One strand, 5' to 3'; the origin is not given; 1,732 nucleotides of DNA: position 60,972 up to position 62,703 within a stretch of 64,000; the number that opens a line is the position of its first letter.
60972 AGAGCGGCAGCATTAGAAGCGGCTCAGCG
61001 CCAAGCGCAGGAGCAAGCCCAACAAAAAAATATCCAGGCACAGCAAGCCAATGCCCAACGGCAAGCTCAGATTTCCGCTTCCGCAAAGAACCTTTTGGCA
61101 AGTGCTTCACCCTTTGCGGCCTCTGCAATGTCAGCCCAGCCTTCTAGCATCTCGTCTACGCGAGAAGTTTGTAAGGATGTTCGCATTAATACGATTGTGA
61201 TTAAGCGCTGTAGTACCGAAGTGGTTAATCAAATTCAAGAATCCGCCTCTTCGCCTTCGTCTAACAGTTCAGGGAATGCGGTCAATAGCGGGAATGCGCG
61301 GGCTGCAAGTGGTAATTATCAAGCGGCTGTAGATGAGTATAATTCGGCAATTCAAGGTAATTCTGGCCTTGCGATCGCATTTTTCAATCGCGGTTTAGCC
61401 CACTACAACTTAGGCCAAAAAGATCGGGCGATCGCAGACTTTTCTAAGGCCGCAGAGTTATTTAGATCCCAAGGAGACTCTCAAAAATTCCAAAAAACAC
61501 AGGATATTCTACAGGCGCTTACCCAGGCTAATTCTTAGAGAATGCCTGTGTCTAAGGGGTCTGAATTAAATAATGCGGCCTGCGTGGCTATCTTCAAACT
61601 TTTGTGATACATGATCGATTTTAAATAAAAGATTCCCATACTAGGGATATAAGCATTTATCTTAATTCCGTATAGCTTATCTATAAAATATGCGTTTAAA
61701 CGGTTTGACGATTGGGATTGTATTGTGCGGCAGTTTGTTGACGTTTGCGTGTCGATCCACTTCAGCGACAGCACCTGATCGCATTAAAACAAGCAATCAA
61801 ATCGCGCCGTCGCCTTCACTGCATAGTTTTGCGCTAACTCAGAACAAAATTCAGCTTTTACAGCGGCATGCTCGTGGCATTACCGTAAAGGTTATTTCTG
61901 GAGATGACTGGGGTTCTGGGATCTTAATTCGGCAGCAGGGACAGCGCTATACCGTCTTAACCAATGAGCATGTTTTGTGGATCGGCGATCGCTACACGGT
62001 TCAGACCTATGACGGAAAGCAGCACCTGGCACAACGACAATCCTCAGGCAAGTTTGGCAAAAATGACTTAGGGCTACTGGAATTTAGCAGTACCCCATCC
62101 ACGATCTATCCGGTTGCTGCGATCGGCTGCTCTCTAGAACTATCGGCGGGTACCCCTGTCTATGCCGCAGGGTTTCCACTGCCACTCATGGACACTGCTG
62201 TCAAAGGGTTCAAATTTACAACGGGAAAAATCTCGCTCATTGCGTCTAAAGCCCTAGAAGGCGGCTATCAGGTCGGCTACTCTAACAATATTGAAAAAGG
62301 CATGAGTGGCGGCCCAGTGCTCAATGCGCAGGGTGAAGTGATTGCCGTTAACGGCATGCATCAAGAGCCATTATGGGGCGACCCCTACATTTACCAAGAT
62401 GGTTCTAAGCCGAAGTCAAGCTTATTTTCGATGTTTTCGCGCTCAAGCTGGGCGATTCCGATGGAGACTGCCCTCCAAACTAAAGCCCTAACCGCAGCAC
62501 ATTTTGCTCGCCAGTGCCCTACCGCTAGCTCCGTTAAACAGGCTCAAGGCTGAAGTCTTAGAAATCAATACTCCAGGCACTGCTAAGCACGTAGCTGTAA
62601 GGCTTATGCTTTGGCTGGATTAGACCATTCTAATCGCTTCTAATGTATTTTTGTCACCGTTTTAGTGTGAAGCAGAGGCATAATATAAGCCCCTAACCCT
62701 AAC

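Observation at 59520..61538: Shared Cys-x-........-x3-Cys module between a small secreted protein and the neighbouring secreted protease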

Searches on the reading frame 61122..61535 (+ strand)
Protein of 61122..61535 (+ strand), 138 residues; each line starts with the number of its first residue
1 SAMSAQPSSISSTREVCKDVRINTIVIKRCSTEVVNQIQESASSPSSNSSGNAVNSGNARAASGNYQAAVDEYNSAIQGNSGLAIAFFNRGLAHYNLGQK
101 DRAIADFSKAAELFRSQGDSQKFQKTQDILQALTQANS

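Call 14: find_homologous_proteins(query=window:61122-61535:+, max_evalue=1)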
Query window:61122-61535:+ (138 aa): 6 proteins with E <= 1 among 36 candidates.
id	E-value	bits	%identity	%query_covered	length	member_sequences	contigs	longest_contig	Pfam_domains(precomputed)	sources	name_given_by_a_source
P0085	4.2e-49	183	69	97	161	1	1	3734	PF13414.13,PF00515.35,PF13424.13,PF13432.13,PF07719.24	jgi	jgi:tetratricopeptide (TPR) repeat protein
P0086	1.2e-47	179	67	93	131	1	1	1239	PF13414.13,PF00515.35,PF13432.13,PF07719.24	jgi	jgi:tetratricopeptide (TPR) repeat protein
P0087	5.7e-42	160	60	99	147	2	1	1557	PF13414.13,PF00515.35,PF13424.13,PF13432.13,PF13181.13,PF07719.24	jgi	jgi:tetratricopeptide (TPR) repeat protein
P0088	1.1e-24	105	67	59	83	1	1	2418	PF13414.13,PF00515.35,PF13181.13,PF07719.24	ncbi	ncbi:MAG TPA: tetratricopeptide repeat protein, partial [Stenomitos sp.]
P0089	1.7e-9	56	45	45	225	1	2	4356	PF13431.13,PF13414.13,PF13428.13,PF14559.13,PF25575.1,PF13371.13,PF00515.35,PF13424.13,PF13432.13,PF13181.13,PF07719.24,PF13174.13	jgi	jgi:tetratricopeptide (TPR) repeat protein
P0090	4.7e-2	32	36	43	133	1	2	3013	PF14559.13,PF13431.13,PF13414.13,PF13371.13,PF00515.35,PF13424.13,PF13432.13,PF13181.13,PF07719.24,PF13174.13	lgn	-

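Call 57: predict_structure(alignment_id=A4)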
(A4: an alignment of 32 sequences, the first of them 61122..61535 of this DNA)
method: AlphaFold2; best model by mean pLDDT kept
length: 138 residues; sequences in the alignment: 32
mean_pLDDT: 75.3   pTM: 0.60
mean pLDDT of the five models: 75.3, 74.4, 74.2, 73.7, 72.6
residues with pLDDT >= 90: 61; 70-90: 27; 50-70: 21; < 50: 29
segments of 3 or more residues with pLDDT < 50: 1-13, 32-47
pLDDT, mean of each block of 10 residues (from residue 1): 36 57 64 43 46 87 91 91 92 93 95 93 92 77
secondary structure, 60 per line:
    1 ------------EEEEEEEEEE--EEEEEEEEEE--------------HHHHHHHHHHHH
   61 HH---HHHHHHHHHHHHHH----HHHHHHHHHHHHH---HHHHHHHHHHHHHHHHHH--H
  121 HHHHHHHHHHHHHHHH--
elements in order: E13-22 E25-34 H49-62 H66-79 H84-96 H100-117 H120-136

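Call 66: fold_search(model_id=the predicted structure, library=pdb)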
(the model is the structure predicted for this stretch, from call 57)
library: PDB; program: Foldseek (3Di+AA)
matches with E <= 10: 1365; with E <= 0.001: 16
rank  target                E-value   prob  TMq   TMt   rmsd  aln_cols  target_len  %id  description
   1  2wqh                  1.1e-04  1.00  0.46  0.61   8.7       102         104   26  Crystal structure of CTPR3Y3 (released 2010-04-07)
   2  1na0_A                2.3e-04  1.00  0.45  0.52   8.3       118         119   23  Design of Stable alpha-Helical Arrays from an Idealized TPR Motif (released 2003-06-03)
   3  6vfh_A                2.9e-04  1.00  0.48  0.56   3.9        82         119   32  De novo designed tetrahedral nanoparticle T33_dn10 (released 2020-08-12)
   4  3kd7_C                3.6e-04  1.00  0.45  0.61   8.5        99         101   28  Designed TPR module (CTPR390) in complex with its peptide-ligand (Hsp90 peptide) (released 2010-02-02)
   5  3kd7_B                4.0e-04  1.00  0.45  0.61   8.6        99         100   28  Designed TPR module (CTPR390) in complex with its peptide-ligand (Hsp90 peptide) (released 2010-02-02)
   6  1na3_A                4.8e-04  1.00  0.58  0.91   2.1        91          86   30  Design of Stable alpha-Helical Arrays from an Idealized TPR Motif (released 2003-06-03)
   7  6v8e_D                4.8e-04  1.00  0.47  0.54   7.9       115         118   23  Computationally designed C3-symmetric homotrimer from TPR repeat protein (released 2020-08-12)
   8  6v8e_A                5.3e-04  1.00  0.49  0.56   3.6        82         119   30  Computationally designed C3-symmetric homotrimer from TPR repeat protein (released 2020-08-12)
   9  8ump_A                5.3e-04  1.00  0.49  0.55   3.8        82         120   32  T33-ml35 - Designed Tetrahedral Protein Cage Using Machine Learning Algorithms (released 2023-11-15)
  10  6vfj_B                5.6e-04  1.00  0.57  0.66   2.3        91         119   26  De novo designed icosahedral nanoparticle I53_dn5 (released 2020-08-12)
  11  6vfk_A                5.9e-04  1.00  0.57  0.66   1.8        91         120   27  De novo designed tetrahedral nanoparticle T33_dn10 displaying 4 copies of BG505-SOSIP trimer on the surface (released 2020-07-22)
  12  5hrz                  5.9e-04  1.00  0.48  0.55   3.7        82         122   30  Computationally Designed Trimer 1na0C3_3 (released 2017-04-12)
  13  6v8e_B                5.9e-04  1.00  0.48  0.56   8.4        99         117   25  Computationally designed C3-symmetric homotrimer from TPR repeat protein (released 2020-08-12)
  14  6vl6_A                6.6e-04  1.00  0.47  0.53   8.8       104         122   24  De novo designed tetrahedral nanoparticle T33_dn2 presenting BG505 SOSIP trimers (released 2020-08-12)
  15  9gzg_A                7.4e-04  1.00  0.45  0.40   8.1       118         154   20  Crystal structure of CTPR4E4 mutant (released 2025-10-15)
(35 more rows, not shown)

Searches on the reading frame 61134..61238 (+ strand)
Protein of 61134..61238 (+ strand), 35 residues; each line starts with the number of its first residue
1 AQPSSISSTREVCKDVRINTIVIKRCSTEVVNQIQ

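Call 30: search_protein_representatives(alignment_id=A3)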
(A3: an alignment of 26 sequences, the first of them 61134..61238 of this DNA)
Query: 26 sequences, 34 profile positions. Proteins with E-value up to 0.001 (for the whole library): 18; up to 1e-10: 0; up to 1e-30: 0. The best 18 are listed.
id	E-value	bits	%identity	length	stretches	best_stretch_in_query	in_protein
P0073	5.7e-10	54.7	-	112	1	3-34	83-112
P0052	7.6e-10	54.3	-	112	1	2-34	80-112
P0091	2.5e-09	52.6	-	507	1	2-33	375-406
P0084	6.5e-09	51.3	-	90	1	5-34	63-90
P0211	9.6e-09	50.7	-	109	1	5-34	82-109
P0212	9.7e-09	50.7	-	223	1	1-33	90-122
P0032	1.0e-08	50.7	-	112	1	2-34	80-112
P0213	2.4e-08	49.5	-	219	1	2-33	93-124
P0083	2.6e-08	49.4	-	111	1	5-33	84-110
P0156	1.1e-07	47.3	-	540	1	2-32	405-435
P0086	8.9e-07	44.5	-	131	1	6-33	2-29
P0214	1.7e-06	43.5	-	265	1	2-27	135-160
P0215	5.4e-05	38.7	-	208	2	8-26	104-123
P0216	8.0e-05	38.2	-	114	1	10-34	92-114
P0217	9.4e-05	38.0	-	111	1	5-31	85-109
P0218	1.4e-04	37.5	-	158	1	5-27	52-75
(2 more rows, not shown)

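Call 44: find_encoding_contigs(protein=P0218, flank=5000, max_places=3)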
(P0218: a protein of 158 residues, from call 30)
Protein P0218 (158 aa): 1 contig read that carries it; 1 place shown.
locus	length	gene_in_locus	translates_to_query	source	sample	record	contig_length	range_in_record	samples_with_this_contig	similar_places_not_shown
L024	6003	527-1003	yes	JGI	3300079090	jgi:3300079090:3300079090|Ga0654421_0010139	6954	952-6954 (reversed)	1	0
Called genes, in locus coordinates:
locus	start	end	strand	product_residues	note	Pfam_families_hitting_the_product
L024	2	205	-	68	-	?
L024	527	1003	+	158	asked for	PF00515:TPR_1 (faint), PF07719:TPR_2 (faint), PF13431:TPR_17 (weak)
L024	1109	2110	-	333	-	PF00485:PRK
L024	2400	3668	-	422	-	PF08495:FIST, PF10442:FIST_C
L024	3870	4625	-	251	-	PF00227:Proteasome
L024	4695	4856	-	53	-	-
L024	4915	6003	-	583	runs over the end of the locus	PF13428:TPR_14 (faint), PF01435:Peptidase_M48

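Call 45: find_encoding_contigs(protein=P0215, flank=5000, max_places=3)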
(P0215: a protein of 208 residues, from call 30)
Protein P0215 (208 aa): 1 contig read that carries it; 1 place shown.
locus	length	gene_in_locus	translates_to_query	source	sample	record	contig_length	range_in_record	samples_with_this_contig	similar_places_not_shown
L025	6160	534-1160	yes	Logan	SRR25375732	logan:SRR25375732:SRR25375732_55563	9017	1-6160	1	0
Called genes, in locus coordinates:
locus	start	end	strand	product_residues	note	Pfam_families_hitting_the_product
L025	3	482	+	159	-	?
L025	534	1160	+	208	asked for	PF00515:TPR_1 (faint), PF07719:TPR_2 (faint), PF13432:TPR_16 (faint), PF13414:TPR_11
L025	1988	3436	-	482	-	PF13492:GAF_3 (weak), PF00512:HisKA, PF02518:HATPase_c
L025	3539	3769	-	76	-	-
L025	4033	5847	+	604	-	PF00009:GTP_EFTU, PF22042:EF-G_D2 (weak), PF03144:GTP_EFTU_D2, PF00679:EFG_C, PF06421:LepA_C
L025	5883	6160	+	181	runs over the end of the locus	PF10726:DUF2518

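Call 59: search_solved_structures(query=A3, max_evalue=10, show_alignments=3)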
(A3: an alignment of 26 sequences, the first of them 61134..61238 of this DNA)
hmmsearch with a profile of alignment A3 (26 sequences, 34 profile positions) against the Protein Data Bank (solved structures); distinct sequences matched with E-value up to 10: 4.
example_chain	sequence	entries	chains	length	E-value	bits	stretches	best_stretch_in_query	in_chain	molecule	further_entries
1mro_A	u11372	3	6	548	2.8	10.8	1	16-31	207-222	METHYL-COENZYME M REDUCTASE | Methyl-coenzyme M reductase I subunit alpha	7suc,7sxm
1hbm_A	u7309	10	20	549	2.8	10.8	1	16-31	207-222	METHYL-COENZYME M REDUCTASE I ALPHA SUBUNIT | Methyl-coenzyme M reductase I subunit alpha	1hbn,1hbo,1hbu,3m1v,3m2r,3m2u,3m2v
3pot_A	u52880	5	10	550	2.8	10.8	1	16-31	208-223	Methyl-coenzyme M reductase I subunit alpha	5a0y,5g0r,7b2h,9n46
5a8k_A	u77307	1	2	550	2.8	10.8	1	16-31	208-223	METHYL-COENZYME M REDUCTASE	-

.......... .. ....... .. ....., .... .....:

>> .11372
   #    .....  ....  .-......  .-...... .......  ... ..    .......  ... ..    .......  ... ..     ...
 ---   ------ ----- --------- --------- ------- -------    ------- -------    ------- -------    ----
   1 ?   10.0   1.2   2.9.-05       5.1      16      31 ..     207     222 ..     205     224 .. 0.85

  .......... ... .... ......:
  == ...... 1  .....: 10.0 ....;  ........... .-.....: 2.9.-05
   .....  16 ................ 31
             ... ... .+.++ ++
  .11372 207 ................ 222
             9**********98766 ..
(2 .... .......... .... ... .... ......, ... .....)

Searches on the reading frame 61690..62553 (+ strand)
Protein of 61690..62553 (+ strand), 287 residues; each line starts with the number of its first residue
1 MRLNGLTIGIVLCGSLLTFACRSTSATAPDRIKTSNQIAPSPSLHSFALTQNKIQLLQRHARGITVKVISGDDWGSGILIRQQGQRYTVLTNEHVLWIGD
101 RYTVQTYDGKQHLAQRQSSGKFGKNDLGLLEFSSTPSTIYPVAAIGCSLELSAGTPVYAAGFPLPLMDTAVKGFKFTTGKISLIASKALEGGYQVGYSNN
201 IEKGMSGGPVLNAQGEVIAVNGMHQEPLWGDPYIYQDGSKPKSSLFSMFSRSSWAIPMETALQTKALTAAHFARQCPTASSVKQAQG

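Call 3: search_protein_families(library=pfam, proteins=[window:61690-62553:+], max_evalue=1)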
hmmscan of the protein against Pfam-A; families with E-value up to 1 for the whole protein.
window:61690-62553:+ (287 aa): 3 families
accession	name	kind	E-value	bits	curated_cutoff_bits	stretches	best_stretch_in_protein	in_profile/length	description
PF13365.12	Trypsin_2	-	8.2e-20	72.4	27.6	1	75-220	1-144/144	Trypsin-like peptidase domain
PF00089.32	Trypsin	-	1.9e-07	31.5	20.6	1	64-224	14-198/220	Trypsin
PF22029.2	PhyR_sigma2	-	0.095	13.2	27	0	227-249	32-54/55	Sigma2 domain of PhyR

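Call 4: search_protein_families(library=ncbifam, proteins=[window:61690-62553:+], max_evalue=1)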
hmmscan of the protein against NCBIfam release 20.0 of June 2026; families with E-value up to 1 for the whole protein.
window:61690-62553:+ (287 aa): 11 families
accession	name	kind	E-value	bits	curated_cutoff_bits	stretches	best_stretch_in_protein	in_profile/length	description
TIGR02037.1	degP_htrA_DO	subfamily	9.9e-16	57.7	416.2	1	69-222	56-199/434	Do family serine endopeptidase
NF041521.1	HhoA_HhoB_HtrA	equivalog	1.3e-13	51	450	1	74-222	58-198/335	HhoA/HhoB/HtrA family serine endopeptidase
NF008147.1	PRK10898.1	equivalog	9.1e-11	41.5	408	1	58-223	63-217/352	outer membrane-stress sensor serine endopeptidase DegS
NF007526.1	PRK10139.1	equivalog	2.9e-10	39.4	756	1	74-222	92-231/456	serine endoprotease DegQ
TIGR02038.1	protease_degS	equivalog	1.4e-09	37.5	422.95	1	72-222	77-216/351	outer membrane-stress sensor serine endopeptidase DegS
NF047968.1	SerProtHtrA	equivalog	1e-07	31.7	470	1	72-222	86-231/357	serine protease HtrA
NF008189.1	PRK10942.1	equivalog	1.4e-06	27.1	720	1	74-222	114-253/477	serine endoprotease DegP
NF050055.1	SerProtHtrAMycob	equivalog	1.1e-05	24.6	800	1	65-222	217-378/502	serine protease HtrA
NF053637.1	SerProtHtrAspr2045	equivalog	1.2e-05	24.5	650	1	74-221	104-251/394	serine protease HtrA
NF033740.0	MarP_fam_protase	equivalog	0.00059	19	250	1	75-219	213-349/390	MarP family serine protease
NF040960.1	MamE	equivalog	0.002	16.8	800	1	70-222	119-265/659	magnetosome formation protease MamE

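Call 64: search_protein_families(library=padloc, proteins=[window:61690-62553:+], max_evalue=0.01)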
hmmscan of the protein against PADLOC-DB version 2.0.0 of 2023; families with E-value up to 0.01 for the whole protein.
window:61690-62553:+ (287 aa): 3 families
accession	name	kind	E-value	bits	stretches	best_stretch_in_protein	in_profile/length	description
PDLC02960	RT-Protease_XI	-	7e-12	43.1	1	66-221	341-483/506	single gene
PDLC02959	RT-Protease_XI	-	5.4e-10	36.8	1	71-221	348-486/510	single gene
PDLC03855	LmuA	-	2e-09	35.2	1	64-224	10-170/425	-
